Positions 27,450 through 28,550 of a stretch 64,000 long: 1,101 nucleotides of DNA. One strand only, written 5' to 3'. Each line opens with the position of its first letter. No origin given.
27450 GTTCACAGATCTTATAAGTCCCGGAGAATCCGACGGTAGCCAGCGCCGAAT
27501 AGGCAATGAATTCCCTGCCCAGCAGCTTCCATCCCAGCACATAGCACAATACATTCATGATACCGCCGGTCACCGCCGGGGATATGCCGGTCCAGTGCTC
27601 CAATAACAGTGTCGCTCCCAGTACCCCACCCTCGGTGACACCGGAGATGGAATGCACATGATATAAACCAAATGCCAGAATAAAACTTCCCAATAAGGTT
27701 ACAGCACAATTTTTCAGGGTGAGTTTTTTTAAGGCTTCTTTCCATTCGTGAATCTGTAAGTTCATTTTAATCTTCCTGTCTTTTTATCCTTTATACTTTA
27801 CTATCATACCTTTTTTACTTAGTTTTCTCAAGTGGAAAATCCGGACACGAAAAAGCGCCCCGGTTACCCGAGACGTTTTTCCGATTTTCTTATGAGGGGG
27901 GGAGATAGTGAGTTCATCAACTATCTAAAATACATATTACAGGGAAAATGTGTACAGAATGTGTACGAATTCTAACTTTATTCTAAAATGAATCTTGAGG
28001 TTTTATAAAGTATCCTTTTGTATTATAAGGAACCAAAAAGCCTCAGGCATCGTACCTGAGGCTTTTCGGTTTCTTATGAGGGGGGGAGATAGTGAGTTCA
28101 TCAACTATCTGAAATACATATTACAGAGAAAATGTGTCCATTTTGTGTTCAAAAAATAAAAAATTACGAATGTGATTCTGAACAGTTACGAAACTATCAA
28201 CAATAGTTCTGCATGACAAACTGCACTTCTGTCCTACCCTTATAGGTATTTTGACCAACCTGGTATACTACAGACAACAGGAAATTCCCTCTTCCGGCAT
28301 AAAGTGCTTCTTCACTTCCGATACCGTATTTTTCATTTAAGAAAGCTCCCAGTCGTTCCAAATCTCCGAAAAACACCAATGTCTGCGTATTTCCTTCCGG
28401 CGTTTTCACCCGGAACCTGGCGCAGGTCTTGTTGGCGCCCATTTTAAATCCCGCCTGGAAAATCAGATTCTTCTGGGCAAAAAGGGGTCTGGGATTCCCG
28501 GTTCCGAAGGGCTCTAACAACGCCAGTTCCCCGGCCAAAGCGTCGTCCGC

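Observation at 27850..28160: Tandemly duplicated 184-nt unit with a near-identical 67-nt core: candidate C-rich sRNA pair (minus strand) or paralogous 27-codon sORFs (plus strand)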

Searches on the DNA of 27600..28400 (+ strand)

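Call 4: search_rna_families(source=window, start=27600, end=28400, threshold=evalue, max_evalue=10, show_alignments=5)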
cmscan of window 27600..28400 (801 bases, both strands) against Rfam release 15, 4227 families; matches with E-value up to 10: 11.
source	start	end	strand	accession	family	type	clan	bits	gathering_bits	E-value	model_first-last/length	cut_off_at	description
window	28022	28080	+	RF04128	MIR8562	Gene; miRNA;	-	23.7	211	0.05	1-242/242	no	MIR8562 microRNA precursor family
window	28021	28080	+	RF04157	MIR9486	Gene; miRNA;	-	23.6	100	0.031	1-119/119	no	MIR9486 microRNA precursor family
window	28022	28071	+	RF02386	sau-19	Gene; sRNA;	-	23.1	80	0.14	1-75/75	no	Staphylococcus sRNA sau-19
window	27981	28073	+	RF04312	trpB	Cis-reg;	-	22.9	59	1.1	1-107/107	no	trpB ncRNA motif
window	28032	28245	-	RF02377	SurA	Gene; sRNA;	-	19.4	100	0.007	1-279/279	no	SurA sRNA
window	27977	28080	+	RF02070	STnc300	Gene; sRNA;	-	19.2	80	8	1-159/159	no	Salmonella enterica sRNA STnc300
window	28024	28079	+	RF04174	MIR4208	Gene; miRNA;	-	17.6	140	8.1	1-191/191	no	MIR4208 microRNA precursor family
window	28025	28079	+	RF04127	MIR8007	Gene; miRNA;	-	16.2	195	2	1-226/226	no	MIR8007 microRNA precursor family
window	27851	27925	-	RF02273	FsrA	Gene;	-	15.1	80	2.1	1-83/83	no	FsrA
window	28036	28173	-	RF01416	NrrF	Gene; antisense;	-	14.5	60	3.6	1-160/160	no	NrrF RNA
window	28214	28257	-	RF00612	SNORD75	Gene; snRNA; snoRNA; CD-box;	-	13.3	50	4.4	1-62/62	no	Small nucleolar RNA SNORD75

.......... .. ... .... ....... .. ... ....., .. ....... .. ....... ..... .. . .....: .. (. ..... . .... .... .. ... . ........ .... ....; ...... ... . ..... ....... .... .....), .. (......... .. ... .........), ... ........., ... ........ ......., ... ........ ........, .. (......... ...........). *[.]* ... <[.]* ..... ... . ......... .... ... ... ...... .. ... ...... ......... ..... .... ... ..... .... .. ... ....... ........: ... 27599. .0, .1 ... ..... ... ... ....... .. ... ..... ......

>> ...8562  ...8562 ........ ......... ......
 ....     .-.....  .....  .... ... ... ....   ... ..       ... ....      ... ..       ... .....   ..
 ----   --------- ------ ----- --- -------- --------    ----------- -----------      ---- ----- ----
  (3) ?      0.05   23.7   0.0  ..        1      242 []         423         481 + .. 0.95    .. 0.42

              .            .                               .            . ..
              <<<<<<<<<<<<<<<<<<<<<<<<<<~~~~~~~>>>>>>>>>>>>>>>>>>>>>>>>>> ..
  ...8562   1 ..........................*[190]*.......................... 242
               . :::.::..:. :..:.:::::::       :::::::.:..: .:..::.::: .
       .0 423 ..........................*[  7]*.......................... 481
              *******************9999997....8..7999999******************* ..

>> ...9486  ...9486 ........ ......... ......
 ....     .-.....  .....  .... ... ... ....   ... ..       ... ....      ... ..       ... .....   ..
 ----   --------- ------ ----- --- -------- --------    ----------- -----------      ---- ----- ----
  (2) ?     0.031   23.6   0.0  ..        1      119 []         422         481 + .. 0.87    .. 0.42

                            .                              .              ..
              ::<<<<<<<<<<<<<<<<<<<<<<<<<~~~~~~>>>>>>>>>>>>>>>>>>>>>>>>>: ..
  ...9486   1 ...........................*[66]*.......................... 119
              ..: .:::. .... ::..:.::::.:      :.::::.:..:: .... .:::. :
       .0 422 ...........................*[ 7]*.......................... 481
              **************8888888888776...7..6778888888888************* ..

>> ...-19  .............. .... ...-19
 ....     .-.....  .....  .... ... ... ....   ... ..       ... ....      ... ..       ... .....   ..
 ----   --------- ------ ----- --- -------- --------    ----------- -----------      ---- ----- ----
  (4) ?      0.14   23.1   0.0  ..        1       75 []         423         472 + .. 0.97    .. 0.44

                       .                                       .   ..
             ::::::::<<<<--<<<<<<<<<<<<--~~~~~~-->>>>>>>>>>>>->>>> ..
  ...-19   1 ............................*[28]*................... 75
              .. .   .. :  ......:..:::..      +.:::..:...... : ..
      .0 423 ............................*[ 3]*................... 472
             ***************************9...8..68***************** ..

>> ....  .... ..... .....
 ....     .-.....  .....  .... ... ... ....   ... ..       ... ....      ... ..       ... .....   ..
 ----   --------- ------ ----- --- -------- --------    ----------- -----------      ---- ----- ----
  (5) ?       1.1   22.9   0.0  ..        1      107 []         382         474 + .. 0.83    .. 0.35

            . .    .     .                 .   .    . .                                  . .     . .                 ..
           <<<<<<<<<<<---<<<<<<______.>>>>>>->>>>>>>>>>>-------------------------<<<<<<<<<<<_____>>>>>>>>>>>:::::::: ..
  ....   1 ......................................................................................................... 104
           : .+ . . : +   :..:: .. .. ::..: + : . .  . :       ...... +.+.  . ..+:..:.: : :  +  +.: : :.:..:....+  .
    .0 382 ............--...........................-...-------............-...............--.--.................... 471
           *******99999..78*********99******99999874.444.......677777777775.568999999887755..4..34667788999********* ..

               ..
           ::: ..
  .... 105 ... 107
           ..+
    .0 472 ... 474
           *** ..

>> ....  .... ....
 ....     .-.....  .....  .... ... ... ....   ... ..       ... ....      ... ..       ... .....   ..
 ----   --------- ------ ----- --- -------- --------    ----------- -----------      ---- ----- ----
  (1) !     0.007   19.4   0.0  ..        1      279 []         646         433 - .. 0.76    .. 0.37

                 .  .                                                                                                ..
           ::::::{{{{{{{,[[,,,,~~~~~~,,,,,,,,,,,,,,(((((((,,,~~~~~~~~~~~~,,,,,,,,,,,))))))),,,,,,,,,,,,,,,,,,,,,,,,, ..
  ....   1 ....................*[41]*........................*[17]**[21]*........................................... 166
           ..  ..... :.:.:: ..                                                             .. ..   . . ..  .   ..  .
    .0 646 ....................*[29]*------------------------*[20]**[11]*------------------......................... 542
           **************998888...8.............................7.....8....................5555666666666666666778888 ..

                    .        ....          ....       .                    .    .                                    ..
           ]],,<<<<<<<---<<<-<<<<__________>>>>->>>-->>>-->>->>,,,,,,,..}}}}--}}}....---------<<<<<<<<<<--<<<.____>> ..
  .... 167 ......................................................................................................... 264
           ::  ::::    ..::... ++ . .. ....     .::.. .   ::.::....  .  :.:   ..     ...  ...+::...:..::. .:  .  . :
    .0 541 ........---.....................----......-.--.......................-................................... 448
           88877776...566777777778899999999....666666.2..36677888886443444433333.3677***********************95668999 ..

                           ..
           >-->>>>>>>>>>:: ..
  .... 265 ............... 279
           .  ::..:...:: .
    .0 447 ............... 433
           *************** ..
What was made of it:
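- Closest known: RoxS/RsaE. Different: The Rfam search gave no RsaE hit even at E<=10 (call 4).
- No Rfam cis-regulatory family matches (call 4).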

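Call 12: search_dna_similar(query=window:27766-28196:+, collection=phages, mode=distant)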
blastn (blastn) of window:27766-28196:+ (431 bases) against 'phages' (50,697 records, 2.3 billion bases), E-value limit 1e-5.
Records with a match: 3; places in all: 4; records where one place covers at least 80% of the query: 0.
Best place of each record, by identity: 90-95% 1; 60-80% 2.
By first word of the organism name: Bacteriophage 3.
By host as written in the record: - 3.
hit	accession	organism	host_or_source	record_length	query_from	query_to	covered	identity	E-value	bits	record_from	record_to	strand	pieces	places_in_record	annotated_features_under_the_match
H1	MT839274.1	Bacteriophage sp.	human fecal samples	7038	112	431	74%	91.3%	1e-121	441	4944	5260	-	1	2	record has no annotation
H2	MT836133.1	Bacteriophage sp.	human fecal samples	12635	121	386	41%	78.1%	2e-11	141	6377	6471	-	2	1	record has no annotation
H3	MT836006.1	Bacteriophage sp.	human fecal samples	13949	119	210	21%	75.8%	1e-7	64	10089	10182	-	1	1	record has no annotation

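Call 13: search_dna_similar(query=window:27766-28196:+, collection=plasmids, mode=distant)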
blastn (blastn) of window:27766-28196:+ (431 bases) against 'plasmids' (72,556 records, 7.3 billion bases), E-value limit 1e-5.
No match.
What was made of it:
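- Tried and rejected: Plasmid collection: no match (call 13).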

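Call 14: get_annotated_region(hit=H1, flank=3000)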
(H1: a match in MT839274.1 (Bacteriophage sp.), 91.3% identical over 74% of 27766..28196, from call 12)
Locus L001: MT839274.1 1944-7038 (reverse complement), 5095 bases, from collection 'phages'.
description: UNVERIFIED: Bacteriophage sp. clone scaffold_10207 genomic sequence.
organism: Bacteriophage sp. (NCBI taxid 38018)
taxonomy: Viruses
host: -; source: human fecal samples; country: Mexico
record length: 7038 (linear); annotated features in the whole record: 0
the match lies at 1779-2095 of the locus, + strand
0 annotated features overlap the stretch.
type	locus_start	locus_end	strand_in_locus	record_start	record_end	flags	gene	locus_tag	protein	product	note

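Call 15: get_annotated_region(hit=H2, flank=3000)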
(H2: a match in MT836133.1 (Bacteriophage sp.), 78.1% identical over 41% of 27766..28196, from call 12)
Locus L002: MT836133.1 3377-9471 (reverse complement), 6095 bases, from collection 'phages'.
description: UNVERIFIED: Bacteriophage sp. clone scaffold_1489 genomic sequence.
organism: Bacteriophage sp. (NCBI taxid 38018)
taxonomy: Viruses
host: -; source: human fecal samples; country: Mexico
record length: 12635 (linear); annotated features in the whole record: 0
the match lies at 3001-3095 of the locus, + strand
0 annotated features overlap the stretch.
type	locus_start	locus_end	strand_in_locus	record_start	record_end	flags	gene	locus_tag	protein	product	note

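Call 16: get_annotated_region(hit=H3, flank=3000)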
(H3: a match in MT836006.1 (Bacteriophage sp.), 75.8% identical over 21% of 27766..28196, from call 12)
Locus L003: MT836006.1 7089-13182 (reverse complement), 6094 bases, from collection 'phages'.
description: UNVERIFIED: Bacteriophage sp. clone scaffold_1187 genomic sequence.
organism: Bacteriophage sp. (NCBI taxid 38018)
taxonomy: Viruses
host: -; source: human fecal samples; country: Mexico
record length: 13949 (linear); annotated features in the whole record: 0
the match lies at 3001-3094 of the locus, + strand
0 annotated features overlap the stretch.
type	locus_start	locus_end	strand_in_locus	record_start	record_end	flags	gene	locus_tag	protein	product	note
